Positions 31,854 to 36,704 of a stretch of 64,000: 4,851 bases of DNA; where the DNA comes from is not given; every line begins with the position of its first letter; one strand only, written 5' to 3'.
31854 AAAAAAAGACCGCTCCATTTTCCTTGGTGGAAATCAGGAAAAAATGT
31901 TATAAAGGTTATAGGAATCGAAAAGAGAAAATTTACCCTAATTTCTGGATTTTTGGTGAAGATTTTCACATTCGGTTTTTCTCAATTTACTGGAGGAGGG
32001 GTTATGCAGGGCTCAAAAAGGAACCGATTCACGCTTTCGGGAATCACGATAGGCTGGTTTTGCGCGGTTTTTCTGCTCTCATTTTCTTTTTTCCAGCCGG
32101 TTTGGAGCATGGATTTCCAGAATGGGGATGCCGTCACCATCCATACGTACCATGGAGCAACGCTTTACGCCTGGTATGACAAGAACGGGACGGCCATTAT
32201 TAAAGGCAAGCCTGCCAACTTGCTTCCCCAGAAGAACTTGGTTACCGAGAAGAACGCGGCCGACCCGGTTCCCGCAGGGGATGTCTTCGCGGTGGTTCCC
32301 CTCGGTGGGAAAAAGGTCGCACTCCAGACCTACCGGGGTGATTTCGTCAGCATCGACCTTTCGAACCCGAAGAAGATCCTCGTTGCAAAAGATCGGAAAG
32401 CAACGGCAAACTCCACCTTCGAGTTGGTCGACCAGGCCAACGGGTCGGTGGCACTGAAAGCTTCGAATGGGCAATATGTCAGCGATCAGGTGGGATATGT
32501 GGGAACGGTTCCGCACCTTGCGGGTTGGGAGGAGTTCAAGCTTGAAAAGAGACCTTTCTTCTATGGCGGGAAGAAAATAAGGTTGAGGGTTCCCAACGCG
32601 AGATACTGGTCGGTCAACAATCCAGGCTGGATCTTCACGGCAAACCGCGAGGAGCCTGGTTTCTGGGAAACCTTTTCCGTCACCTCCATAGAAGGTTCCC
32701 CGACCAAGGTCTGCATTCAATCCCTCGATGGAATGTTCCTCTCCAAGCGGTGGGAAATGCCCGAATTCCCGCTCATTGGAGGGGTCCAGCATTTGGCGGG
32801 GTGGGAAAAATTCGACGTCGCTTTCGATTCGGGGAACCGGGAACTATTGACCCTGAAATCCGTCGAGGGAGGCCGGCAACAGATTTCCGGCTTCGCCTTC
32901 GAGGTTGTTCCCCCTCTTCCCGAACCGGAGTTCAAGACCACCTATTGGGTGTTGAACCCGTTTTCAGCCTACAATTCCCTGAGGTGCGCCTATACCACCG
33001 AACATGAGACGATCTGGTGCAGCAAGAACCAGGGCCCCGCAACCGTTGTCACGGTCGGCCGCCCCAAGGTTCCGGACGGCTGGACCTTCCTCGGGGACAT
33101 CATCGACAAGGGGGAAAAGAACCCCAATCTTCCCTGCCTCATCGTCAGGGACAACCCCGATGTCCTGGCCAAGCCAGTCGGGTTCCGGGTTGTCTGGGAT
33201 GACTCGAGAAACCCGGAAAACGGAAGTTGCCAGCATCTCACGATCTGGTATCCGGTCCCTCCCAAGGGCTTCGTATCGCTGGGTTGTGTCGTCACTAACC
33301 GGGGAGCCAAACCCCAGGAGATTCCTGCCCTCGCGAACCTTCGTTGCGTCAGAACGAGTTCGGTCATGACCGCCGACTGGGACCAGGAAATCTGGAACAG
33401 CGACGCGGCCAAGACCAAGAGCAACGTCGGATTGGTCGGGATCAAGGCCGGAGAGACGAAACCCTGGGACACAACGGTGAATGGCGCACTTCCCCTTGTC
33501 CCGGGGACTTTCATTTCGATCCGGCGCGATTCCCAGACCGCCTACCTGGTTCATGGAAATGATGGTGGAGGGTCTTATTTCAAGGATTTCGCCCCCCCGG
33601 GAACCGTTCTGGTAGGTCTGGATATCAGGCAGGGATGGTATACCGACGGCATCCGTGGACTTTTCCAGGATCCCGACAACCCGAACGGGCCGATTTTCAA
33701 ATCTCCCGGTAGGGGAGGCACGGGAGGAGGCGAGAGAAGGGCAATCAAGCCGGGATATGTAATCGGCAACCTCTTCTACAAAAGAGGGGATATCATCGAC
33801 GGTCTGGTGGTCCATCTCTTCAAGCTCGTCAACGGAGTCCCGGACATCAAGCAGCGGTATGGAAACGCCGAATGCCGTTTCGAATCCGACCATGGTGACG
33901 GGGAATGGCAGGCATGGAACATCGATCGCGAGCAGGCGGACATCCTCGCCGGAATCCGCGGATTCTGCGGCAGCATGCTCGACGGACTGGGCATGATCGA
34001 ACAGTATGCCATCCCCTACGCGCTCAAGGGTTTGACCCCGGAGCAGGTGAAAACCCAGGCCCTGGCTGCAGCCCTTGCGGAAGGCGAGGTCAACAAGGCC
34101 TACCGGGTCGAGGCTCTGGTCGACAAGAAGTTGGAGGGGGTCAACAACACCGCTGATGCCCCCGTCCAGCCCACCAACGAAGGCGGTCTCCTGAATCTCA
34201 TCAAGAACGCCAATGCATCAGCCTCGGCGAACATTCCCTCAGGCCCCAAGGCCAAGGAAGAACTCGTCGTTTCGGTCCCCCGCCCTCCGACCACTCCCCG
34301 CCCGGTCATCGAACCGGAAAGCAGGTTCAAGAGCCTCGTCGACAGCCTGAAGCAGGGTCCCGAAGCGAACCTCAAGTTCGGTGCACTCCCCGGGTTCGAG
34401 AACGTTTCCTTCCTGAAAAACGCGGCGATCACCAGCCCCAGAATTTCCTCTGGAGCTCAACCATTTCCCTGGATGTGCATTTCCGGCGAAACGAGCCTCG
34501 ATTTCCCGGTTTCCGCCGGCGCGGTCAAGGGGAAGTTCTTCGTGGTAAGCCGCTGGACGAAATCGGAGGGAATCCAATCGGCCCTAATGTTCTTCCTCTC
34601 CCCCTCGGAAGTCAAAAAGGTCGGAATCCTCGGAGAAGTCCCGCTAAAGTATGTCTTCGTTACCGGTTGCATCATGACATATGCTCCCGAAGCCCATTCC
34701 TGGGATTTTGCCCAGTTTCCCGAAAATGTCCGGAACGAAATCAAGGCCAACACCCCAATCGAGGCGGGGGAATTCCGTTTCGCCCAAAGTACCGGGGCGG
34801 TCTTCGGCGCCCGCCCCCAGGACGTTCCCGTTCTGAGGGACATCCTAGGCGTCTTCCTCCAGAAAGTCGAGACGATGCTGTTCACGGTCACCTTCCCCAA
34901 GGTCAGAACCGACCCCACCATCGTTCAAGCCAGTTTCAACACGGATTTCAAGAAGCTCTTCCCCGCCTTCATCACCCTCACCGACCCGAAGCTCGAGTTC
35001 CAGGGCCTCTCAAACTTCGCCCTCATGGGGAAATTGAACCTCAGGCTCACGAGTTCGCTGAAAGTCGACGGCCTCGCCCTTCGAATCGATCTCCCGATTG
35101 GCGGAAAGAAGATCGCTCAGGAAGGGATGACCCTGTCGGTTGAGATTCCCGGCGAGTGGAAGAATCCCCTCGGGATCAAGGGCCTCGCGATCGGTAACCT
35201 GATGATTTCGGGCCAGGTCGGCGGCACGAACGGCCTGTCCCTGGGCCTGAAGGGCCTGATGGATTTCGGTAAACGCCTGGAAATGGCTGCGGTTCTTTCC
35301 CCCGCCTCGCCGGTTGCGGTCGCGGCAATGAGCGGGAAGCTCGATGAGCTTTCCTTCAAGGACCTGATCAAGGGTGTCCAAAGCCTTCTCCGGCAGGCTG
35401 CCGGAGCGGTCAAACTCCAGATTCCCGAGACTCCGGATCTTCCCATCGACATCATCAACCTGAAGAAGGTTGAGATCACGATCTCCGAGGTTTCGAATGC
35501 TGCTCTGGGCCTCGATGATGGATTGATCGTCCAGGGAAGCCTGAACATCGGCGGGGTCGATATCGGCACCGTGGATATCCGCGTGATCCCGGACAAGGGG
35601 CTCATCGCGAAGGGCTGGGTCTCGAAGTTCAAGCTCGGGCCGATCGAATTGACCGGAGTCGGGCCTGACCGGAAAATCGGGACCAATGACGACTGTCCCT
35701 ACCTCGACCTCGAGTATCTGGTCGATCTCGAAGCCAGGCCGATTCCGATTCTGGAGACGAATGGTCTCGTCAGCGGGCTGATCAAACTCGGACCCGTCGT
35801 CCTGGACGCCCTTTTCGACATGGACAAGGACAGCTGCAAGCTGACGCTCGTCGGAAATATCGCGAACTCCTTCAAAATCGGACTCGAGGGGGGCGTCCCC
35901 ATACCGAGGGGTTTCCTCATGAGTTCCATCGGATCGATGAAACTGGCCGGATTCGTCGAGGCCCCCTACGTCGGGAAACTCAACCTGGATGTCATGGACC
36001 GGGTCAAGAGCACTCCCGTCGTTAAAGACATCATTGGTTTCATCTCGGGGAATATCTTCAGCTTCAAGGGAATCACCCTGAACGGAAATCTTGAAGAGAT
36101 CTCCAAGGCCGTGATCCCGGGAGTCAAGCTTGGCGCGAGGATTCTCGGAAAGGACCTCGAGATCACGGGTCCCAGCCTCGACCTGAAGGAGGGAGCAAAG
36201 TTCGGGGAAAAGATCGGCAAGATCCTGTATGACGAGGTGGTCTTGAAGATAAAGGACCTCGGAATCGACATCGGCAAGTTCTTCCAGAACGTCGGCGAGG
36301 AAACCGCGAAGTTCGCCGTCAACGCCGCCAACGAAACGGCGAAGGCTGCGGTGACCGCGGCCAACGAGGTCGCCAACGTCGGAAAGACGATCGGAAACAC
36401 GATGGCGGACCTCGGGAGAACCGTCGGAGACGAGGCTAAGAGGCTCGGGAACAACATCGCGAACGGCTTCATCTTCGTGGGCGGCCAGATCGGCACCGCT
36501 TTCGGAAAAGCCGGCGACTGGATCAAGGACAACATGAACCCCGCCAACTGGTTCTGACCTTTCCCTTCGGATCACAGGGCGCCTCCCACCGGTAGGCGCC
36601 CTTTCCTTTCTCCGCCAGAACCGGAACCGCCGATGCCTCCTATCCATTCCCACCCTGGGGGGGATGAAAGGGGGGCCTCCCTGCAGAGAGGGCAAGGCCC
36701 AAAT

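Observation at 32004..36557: Giant protein combining fascin-like beta-trefoils, a Vps62/DUF946-like domain and a jacalin-like lectin with an ~800-aa unknown C-terminal region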

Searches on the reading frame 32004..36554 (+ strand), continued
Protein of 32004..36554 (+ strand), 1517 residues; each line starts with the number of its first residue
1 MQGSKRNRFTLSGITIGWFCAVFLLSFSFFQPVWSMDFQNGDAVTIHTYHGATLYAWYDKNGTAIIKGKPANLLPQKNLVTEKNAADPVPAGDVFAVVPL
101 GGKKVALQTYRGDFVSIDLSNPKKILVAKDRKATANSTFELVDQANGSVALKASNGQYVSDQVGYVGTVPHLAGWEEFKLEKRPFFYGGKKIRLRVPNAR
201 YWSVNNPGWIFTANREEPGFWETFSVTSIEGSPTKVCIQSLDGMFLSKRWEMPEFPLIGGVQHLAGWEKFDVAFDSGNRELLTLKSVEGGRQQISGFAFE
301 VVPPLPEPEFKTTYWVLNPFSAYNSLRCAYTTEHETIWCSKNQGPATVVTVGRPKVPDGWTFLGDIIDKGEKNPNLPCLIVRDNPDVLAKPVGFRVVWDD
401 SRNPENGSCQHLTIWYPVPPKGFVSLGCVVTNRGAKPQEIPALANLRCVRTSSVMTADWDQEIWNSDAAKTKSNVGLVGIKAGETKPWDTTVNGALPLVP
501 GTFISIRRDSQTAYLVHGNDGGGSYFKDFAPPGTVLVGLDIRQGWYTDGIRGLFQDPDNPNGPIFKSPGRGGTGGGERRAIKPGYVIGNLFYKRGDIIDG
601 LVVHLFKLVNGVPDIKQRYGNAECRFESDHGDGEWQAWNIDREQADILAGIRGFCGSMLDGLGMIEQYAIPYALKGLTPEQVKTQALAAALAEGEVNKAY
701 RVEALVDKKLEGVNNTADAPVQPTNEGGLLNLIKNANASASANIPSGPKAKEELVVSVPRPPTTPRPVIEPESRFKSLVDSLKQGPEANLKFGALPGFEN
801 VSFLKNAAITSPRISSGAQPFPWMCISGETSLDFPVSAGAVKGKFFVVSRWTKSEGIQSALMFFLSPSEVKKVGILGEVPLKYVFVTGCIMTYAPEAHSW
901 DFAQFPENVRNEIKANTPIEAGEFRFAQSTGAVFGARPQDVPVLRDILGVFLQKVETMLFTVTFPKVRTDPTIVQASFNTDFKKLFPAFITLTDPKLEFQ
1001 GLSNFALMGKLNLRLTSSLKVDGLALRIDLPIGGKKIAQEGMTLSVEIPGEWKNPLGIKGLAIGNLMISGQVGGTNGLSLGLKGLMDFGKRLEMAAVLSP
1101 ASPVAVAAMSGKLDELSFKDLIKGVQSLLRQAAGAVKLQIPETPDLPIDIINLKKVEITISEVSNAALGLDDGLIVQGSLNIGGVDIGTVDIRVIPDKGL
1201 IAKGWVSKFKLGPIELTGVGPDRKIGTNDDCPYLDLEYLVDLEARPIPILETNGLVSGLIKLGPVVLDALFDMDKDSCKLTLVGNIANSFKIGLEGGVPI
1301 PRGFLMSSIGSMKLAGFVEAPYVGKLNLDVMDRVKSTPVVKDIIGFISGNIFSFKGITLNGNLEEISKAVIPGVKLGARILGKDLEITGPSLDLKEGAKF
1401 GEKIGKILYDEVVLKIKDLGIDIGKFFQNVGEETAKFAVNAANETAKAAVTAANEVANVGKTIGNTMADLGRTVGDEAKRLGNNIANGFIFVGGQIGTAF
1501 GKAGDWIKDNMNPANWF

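Call 119: search_protein_families(library=phrogs, proteins=[window:32004-36554:+], max_evalue=0.01)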
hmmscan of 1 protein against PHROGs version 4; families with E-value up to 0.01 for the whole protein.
window:32004-36554:+ (1517 aa): 0 families

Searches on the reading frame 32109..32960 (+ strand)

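Call 20: search_protein_families(library=pfam, proteins=[window:32109-32960:+], max_evalue=10)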
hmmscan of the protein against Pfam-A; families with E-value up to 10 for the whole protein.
window:32109-32960:+ (284 aa): 4 families
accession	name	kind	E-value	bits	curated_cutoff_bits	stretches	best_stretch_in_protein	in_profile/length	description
PF25490.1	DUF7910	-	8.7e-11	42.5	35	2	138-213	39-112/140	Domain of unknown function (DUF7910)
PF06268.19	Fascin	-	9.4e-06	26.2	23.1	2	96-190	19-107/108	Fascin domain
PF06229.18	FRG1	-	6.9e-05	23.1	27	1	52-125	23-91/189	FRG1-like domain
PF07249.18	Cerato-platanin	-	0.061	13.9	24.4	1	214-234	36-56/119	Cerato-platanin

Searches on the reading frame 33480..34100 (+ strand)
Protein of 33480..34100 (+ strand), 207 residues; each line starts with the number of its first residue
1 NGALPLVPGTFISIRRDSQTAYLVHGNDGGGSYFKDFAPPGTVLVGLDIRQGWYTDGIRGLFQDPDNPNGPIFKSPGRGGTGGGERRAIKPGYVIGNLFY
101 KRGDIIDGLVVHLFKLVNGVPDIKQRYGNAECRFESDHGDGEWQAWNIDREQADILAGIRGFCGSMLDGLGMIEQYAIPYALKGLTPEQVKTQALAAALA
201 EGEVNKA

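Call 20: search_protein_families(library=pfam, proteins=[window:33480-34100:+], max_evalue=10)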
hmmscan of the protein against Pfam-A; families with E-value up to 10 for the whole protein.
window:33480-34100:+ (207 aa): 0 families

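Call 31: search_solved_structures(query=A2, max_evalue=10, show_alignments=2)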
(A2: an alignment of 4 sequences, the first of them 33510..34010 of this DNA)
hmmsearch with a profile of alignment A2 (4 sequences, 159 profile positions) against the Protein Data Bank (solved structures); distinct sequences matched with E-value up to 10: 26.
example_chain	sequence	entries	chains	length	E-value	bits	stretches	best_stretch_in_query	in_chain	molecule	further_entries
1zgr_A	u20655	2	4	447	0.0021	21.5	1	9-47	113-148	Mannose/glucose-specific lectin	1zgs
7kmu_A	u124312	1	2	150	0.0034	20.8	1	64-134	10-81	Jacalin-type lectin domain-containing protein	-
7kmv_A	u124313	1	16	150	0.0036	20.7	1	64-134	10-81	Jacalin-type lectin domain-containing protein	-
4mq0_A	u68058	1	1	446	0.0057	20.1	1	9-58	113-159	Parkia biglobosa lectin (PBL)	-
3apa_A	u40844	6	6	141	0.025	18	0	8-149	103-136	Zymogen granule membrane protein 16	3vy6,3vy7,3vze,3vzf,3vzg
7o3i_A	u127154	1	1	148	0.025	18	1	8-150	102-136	Zymogen granule membrane protein 16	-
7o4p_A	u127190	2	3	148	0.026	17.9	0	8-149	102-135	Zymogen granule membrane protein 16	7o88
3ll0_A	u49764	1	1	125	0.03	17.7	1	6-41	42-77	Griffithsin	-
4pit_A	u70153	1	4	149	0.033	17.6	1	6-98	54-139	Ripening-associated protein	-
3ll2_A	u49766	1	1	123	0.09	16.2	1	6-41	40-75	Griffithsin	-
4piu_A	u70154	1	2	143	0.093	16.1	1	6-95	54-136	Ripening-associated protein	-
3lky_A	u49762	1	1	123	0.094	16.1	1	6-41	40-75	Griffithsin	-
4pif_A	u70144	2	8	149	0.11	15.9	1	6-98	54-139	Ripening-associated protein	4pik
3ll1_A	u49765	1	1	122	0.13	15.7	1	6-41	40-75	Griffithsin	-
3r50_A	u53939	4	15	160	0.13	15.6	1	3-44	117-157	Ipomoelin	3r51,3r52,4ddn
1x1v_A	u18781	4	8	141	0.2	15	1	6-96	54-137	lectin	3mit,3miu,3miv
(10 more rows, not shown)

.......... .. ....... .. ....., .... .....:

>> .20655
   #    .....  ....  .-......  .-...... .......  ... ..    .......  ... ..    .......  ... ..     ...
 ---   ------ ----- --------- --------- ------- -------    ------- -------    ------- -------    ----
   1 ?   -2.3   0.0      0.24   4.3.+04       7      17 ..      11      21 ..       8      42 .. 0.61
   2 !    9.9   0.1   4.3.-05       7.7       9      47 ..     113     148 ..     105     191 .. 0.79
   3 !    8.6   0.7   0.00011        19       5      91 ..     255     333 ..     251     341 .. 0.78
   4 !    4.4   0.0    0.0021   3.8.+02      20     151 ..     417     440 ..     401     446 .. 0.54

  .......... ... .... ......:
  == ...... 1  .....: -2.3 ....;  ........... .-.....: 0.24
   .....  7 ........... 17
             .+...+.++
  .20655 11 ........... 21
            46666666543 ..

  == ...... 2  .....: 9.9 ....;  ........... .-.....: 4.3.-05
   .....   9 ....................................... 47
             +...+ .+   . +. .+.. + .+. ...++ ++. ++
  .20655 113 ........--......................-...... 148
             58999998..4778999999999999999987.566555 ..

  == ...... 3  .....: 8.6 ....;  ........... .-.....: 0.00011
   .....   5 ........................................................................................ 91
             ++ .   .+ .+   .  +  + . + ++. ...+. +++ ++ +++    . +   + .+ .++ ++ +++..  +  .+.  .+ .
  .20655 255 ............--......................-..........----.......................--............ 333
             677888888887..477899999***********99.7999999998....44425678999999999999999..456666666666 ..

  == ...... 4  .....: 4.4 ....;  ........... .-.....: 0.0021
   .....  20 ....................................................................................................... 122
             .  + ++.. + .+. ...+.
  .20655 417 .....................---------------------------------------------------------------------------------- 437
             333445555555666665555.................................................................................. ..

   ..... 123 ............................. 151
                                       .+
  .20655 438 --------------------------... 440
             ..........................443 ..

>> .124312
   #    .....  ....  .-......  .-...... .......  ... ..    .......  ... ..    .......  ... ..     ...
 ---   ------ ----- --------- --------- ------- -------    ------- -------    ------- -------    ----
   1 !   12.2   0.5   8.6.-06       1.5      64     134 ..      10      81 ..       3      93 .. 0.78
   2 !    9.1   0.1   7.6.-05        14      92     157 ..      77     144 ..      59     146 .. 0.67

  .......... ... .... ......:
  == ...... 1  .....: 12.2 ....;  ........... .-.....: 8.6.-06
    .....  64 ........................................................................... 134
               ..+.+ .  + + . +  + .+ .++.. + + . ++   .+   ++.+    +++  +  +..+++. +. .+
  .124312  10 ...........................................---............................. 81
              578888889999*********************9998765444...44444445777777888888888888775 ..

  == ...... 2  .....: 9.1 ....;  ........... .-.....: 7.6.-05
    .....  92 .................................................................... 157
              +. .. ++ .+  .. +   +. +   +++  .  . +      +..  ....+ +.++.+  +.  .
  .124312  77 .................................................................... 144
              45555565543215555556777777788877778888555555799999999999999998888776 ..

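Call 32: search_protein_families(library=pfam, proteins=[window:33510-34010:+], max_evalue=10)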
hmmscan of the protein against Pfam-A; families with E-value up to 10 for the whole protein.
window:33510-34010:+ (167 aa): 0 families

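Call 109: search_solved_structures(query=A8, max_evalue=1, show_alignments=1)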
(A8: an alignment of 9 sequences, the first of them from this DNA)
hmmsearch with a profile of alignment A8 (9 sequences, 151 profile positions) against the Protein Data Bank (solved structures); distinct sequences matched with E-value up to 1: 28.
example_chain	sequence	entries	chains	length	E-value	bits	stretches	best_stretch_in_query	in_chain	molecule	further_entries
1x1v_A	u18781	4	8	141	1.7e-06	31.5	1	4-92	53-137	lectin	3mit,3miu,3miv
4pit_A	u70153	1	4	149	6.9e-06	29.5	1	4-94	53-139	Ripening-associated protein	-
4piu_A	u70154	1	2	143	1.1e-05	28.8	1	4-92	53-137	Ripening-associated protein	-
1zgr_A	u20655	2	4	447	2.4e-05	27.7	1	21-89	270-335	Mannose/glucose-specific lectin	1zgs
4mq0_A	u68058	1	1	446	3.6e-05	27.1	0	21-90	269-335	Parkia biglobosa lectin (PBL)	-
4pif_A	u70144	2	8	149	4e-05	27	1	4-94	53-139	Ripening-associated protein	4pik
5exg_A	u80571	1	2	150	4.3e-05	26.9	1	4-94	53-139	Ripening-associated protein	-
2bmy_A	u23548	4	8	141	7.1e-05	26.2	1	4-92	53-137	RIPENING-ASSOCIATED PROTEIN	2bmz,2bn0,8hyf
7kmu_A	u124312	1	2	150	0.00011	25.6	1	58-97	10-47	Jacalin-type lectin domain-containing protein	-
7kmv_A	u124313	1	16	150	0.00014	25.2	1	58-97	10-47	Jacalin-type lectin domain-containing protein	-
3ll0_A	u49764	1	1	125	0.0037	20.6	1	6-94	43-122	Griffithsin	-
7v4s_A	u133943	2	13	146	0.012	18.9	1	8-144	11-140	Horcolin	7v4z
3ll2_A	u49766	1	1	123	0.022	18.1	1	6-94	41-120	Griffithsin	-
3lky_A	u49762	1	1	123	0.022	18.1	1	6-94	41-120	Griffithsin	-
3ll1_A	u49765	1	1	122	0.033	17.5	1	6-94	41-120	Griffithsin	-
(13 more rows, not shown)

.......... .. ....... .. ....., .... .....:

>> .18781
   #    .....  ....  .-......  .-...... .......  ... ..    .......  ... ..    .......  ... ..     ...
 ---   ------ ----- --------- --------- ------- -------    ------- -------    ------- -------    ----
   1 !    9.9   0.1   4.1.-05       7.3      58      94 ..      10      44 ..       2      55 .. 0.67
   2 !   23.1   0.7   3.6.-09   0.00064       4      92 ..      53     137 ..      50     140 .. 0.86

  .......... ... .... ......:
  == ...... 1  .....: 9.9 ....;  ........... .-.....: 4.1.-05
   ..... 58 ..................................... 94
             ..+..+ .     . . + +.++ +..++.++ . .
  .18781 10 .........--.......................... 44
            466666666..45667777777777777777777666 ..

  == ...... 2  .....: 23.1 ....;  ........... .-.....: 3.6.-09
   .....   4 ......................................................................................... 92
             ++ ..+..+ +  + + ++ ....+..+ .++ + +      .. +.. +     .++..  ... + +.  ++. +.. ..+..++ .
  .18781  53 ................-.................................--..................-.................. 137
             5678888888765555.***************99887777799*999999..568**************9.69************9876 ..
